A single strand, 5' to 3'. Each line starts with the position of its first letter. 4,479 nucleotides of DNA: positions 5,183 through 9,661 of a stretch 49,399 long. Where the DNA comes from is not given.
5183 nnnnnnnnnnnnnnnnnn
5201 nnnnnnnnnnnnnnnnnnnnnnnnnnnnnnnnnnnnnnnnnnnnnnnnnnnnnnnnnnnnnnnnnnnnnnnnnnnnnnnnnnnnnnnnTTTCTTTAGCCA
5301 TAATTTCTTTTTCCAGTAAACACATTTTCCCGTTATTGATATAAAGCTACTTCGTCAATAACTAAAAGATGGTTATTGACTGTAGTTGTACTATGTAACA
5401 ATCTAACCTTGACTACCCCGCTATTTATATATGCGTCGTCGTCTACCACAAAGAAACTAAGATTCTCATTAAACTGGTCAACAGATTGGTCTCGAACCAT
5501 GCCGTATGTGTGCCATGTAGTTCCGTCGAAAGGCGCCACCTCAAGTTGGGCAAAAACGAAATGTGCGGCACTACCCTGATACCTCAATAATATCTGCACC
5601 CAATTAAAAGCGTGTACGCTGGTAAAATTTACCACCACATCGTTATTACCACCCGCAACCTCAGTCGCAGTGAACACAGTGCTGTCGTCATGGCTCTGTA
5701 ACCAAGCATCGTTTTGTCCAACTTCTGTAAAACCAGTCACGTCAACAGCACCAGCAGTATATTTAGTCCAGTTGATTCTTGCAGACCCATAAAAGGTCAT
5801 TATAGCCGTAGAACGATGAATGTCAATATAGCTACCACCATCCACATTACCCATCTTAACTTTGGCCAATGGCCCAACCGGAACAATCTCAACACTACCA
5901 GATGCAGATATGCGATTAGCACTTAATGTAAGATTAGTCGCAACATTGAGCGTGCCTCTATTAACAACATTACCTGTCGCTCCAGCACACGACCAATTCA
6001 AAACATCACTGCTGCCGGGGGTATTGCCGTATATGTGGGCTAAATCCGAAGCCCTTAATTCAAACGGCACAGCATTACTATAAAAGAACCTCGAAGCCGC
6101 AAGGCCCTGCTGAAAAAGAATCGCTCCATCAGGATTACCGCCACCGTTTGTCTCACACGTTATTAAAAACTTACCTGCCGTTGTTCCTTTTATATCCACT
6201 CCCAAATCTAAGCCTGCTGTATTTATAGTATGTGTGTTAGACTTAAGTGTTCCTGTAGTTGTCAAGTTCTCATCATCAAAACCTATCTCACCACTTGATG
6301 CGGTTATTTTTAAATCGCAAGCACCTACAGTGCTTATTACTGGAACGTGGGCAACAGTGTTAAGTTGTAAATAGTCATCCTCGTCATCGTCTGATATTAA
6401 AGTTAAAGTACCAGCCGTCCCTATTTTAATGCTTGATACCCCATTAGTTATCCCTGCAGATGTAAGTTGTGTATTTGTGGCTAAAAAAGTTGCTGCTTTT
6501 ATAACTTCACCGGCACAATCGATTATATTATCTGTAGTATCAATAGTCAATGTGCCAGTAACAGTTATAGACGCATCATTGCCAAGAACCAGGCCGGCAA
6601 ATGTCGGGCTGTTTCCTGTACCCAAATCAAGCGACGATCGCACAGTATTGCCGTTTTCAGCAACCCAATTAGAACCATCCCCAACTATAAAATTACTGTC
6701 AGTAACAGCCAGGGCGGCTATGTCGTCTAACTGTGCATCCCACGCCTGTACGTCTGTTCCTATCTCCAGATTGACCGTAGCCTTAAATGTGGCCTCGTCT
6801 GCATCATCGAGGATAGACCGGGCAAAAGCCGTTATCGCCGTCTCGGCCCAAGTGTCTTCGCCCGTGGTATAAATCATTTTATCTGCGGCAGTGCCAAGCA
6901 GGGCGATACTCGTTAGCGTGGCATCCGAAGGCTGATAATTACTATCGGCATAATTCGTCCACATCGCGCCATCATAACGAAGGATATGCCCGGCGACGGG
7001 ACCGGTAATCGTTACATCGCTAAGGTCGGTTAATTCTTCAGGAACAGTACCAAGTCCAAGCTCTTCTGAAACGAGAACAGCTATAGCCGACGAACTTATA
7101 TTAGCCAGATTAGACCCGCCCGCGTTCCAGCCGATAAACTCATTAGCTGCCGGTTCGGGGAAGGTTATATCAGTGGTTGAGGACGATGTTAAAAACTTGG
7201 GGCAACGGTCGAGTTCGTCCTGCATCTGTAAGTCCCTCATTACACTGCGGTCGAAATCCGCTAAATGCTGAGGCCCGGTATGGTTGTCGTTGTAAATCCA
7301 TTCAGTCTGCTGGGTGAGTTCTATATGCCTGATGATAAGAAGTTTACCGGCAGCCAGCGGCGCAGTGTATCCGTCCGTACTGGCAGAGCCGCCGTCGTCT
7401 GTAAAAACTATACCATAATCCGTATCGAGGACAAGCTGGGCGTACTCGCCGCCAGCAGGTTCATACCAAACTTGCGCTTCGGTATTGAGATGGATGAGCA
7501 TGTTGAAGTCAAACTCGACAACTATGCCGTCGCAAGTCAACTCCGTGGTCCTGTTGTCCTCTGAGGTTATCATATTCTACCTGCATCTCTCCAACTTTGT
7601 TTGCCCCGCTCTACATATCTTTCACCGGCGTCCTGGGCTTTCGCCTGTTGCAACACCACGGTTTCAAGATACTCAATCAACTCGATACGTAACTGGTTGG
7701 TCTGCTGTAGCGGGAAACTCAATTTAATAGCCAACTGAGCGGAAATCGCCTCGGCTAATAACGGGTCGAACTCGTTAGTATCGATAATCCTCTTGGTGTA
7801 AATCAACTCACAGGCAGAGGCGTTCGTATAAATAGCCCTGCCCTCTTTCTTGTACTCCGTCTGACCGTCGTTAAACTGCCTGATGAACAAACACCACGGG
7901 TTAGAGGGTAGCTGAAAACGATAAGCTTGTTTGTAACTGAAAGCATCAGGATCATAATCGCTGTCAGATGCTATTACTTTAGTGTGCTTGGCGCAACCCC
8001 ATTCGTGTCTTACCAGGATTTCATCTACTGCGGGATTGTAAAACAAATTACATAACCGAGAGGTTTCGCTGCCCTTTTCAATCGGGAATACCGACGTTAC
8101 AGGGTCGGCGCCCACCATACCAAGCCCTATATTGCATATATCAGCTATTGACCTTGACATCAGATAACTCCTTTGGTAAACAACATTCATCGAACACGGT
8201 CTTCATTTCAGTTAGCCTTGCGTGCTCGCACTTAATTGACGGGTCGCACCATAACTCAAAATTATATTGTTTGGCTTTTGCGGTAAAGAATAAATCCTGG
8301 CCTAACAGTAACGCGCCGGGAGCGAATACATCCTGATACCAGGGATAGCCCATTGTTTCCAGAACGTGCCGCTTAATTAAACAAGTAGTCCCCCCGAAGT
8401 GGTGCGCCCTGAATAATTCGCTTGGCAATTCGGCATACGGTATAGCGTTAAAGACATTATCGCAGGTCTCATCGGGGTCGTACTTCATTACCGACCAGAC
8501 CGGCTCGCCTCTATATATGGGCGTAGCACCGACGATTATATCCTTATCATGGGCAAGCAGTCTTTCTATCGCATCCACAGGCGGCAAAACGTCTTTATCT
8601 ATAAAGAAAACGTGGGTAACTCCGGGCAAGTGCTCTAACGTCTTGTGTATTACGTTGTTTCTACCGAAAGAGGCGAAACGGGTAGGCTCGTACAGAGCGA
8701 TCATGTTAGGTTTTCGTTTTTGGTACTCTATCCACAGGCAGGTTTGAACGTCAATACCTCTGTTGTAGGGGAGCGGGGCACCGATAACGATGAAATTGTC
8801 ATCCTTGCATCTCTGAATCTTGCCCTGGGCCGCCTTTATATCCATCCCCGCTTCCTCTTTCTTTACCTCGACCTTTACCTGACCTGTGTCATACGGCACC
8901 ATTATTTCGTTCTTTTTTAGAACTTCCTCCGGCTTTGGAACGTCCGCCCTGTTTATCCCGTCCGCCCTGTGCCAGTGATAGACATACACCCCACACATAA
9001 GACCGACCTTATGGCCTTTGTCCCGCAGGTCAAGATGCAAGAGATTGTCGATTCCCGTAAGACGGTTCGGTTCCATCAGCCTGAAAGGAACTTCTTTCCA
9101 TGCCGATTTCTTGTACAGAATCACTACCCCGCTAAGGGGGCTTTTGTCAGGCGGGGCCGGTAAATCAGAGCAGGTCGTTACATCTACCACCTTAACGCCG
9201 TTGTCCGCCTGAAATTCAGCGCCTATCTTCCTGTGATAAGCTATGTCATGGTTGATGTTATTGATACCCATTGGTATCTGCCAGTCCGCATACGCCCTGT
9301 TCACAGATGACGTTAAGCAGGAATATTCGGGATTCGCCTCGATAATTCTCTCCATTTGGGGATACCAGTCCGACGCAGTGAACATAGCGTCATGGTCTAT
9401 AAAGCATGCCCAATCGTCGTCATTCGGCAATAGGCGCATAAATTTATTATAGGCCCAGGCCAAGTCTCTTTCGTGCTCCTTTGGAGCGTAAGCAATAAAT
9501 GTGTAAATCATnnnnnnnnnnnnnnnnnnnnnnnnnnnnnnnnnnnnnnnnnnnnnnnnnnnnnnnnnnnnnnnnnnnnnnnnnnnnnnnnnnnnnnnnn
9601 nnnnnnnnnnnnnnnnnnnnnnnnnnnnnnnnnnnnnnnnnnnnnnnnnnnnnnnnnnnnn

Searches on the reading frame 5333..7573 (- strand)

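Call 7: search_protein_families(library=pfam, proteins=[window:5333-7573:-], max_evalue=0.01)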
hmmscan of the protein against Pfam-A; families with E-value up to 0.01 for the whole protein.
window:5333-7573:- (746 aa): 0 families

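Call 8: search_protein_families(library=phrogs, proteins=[window:5333-7573:-], max_evalue=0.01)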
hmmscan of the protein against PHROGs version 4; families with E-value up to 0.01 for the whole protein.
window:5333-7573:- (746 aa): 5 families
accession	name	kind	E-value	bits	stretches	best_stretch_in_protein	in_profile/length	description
phrog_2631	-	tail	8.8e-08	32.2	1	214-259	420-465/644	tail fiber protein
phrog_24210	-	tail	1.8e-07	31.8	1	212-270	69-127/303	tail fiber protein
phrog_36707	-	tail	2.4e-07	31.8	1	206-294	106-195/288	tail fiber protein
phrog_11303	-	tail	8e-05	23.6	1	210-255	87-132/231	tail fiber protein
phrog_454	-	tail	0.00047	19.3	1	213-649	433-820/1376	tail fiber protein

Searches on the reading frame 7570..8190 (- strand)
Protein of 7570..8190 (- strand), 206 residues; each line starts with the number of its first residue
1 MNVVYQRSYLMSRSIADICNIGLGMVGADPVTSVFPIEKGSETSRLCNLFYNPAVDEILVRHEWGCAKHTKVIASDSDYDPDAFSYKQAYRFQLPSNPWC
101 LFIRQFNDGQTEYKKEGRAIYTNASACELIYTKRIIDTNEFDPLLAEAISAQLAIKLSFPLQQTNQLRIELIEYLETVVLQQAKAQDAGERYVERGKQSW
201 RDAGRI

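Call 7: search_protein_families(library=pfam, proteins=[window:7570-8190:-], max_evalue=0.01)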
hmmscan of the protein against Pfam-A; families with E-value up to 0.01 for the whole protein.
window:7570-8190:- (206 aa): 0 families

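Call 8: search_protein_families(library=phrogs, proteins=[window:7570-8190:-], max_evalue=0.01)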
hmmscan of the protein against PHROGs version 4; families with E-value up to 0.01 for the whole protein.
window:7570-8190:- (206 aa): 2 families
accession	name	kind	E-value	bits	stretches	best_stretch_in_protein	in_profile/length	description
phrog_394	-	tail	3.9e-33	115.5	1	14-196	3-179/190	tail protein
phrog_9239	-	tail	4.9e-10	39.4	1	14-178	3-162/741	tail tubular protein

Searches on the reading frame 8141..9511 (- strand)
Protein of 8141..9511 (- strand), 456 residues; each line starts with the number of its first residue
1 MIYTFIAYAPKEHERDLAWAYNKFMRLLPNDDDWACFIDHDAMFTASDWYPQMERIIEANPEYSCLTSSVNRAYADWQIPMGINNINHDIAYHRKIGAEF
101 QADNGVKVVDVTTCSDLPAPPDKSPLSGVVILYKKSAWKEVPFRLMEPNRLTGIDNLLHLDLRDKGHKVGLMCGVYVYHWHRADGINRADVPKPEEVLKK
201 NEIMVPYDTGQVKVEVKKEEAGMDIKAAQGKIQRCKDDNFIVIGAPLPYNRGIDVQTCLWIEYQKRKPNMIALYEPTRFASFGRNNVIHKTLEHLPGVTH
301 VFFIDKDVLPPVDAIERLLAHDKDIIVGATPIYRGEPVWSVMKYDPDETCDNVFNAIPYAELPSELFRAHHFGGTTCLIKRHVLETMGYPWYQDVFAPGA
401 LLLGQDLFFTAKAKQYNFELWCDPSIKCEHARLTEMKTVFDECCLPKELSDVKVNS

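Call 7: search_protein_families(library=pfam, proteins=[window:8141-9511:-], max_evalue=0.01)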
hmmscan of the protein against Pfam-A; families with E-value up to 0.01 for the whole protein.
window:8141-9511:- (456 aa): 1 family
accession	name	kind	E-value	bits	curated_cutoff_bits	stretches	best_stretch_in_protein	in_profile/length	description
PF00535.33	Glycos_transf_2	-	6e-06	26.7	23.3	0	7-67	56-114/168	Glycosyl transferase family 2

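Call 8: search_protein_families(library=phrogs, proteins=[window:8141-9511:-], max_evalue=0.01)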
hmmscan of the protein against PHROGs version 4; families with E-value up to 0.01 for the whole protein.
window:8141-9511:- (456 aa): 5 families
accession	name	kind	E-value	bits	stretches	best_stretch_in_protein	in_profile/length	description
phrog_14179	-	moron, auxiliary metabolic gene and host takeover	6.2e-21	75.9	1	16-184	12-166/187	glycosyltransferase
phrog_1574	-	unknown function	3.4e-15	57.4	1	295-437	81-235/240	-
phrog_26101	-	moron, auxiliary metabolic gene and host takeover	2.6e-13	51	1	8-190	232-402/407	glycosyltransferase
phrog_12406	-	moron, auxiliary metabolic gene and host takeover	9.8e-07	29.4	1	291-431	53-194/242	glycosyltransferase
phrog_13126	-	moron, auxiliary metabolic gene and host takeover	0.0016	18.8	1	14-66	60-112/394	beta-1,4-glycosyltransferase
